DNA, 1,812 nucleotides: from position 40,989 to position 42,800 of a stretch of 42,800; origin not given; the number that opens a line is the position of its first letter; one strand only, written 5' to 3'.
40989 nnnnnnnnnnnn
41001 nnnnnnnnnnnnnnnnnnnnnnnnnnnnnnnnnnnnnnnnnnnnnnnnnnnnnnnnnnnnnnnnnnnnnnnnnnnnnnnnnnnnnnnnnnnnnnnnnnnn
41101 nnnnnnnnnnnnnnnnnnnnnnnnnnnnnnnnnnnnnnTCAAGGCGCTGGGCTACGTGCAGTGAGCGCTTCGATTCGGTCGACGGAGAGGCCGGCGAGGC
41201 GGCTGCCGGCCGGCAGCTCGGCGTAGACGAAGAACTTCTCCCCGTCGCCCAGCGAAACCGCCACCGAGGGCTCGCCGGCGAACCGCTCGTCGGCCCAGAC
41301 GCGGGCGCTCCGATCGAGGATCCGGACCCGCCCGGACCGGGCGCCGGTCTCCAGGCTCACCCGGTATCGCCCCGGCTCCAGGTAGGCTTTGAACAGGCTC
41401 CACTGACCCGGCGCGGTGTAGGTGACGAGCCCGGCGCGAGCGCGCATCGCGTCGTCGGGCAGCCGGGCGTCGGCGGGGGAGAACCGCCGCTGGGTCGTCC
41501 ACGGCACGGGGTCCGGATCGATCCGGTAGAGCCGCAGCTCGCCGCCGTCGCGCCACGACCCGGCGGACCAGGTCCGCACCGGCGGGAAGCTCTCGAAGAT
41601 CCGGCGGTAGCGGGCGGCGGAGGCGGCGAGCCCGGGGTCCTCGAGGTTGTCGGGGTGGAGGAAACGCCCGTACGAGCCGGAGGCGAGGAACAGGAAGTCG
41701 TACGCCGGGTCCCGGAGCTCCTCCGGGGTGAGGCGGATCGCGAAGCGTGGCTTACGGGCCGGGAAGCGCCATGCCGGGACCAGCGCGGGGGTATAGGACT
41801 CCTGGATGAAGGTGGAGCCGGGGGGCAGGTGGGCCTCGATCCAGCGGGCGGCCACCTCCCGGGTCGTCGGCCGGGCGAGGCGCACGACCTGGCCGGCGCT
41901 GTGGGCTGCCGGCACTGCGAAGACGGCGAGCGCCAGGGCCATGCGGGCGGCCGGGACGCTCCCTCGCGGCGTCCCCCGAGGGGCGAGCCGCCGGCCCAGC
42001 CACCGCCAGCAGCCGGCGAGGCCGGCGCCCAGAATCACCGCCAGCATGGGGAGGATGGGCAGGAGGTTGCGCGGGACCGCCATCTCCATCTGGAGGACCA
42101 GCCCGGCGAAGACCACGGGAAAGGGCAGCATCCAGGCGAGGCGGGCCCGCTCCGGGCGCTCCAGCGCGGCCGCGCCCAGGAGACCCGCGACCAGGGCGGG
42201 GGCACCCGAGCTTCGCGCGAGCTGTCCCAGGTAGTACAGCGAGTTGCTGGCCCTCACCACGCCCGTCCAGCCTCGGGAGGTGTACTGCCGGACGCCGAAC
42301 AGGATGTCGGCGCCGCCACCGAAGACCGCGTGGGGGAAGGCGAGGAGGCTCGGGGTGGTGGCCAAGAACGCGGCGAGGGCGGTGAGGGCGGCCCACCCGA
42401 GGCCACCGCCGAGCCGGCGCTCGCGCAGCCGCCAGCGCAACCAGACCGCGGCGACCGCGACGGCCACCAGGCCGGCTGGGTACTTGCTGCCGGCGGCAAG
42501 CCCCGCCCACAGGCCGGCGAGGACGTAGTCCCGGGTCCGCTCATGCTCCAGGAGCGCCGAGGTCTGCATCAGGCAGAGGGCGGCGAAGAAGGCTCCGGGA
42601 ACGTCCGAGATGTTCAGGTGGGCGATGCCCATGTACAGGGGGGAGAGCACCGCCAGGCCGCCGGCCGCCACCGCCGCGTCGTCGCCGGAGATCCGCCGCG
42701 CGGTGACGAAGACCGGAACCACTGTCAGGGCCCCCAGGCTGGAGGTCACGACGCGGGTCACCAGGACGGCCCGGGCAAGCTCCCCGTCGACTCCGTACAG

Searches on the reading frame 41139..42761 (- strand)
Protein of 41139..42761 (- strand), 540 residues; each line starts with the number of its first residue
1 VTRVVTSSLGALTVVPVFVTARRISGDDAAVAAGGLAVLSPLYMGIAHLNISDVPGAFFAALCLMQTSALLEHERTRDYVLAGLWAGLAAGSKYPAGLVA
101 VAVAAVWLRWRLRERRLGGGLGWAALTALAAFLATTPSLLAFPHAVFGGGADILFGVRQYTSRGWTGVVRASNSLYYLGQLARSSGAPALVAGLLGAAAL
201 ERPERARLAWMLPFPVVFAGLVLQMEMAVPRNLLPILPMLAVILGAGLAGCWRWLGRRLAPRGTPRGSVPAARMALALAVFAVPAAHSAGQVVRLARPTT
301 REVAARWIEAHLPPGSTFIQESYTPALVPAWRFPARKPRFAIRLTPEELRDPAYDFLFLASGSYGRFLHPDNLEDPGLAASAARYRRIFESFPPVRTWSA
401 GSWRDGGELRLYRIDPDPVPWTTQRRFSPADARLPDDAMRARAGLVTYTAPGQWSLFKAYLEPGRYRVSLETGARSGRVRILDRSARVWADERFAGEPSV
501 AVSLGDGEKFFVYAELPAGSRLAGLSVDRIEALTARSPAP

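Call 13: search_protein_families(library=pfam, proteins=[window:41139-42761:-], max_evalue=0.01)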
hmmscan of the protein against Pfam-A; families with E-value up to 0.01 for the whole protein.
window:41139-42761:- (540 aa): 3 families
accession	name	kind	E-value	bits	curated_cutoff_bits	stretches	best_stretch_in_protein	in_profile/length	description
PF13231.12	PMT_2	-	3.3e-14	53.8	26.1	1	9-135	31-154/160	Dolichyl-phosphate-mannose-protein mannosyltransferase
PF02366.24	PMT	-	0.00021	21.4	22.7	1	3-137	86-229/245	Dolichyl-phosphate-mannose-protein mannosyltransferase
PF02516.20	STT3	-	0.0023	17.9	24.5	1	8-44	104-140/405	Oligosaccharyl transferase STT3, N-terminal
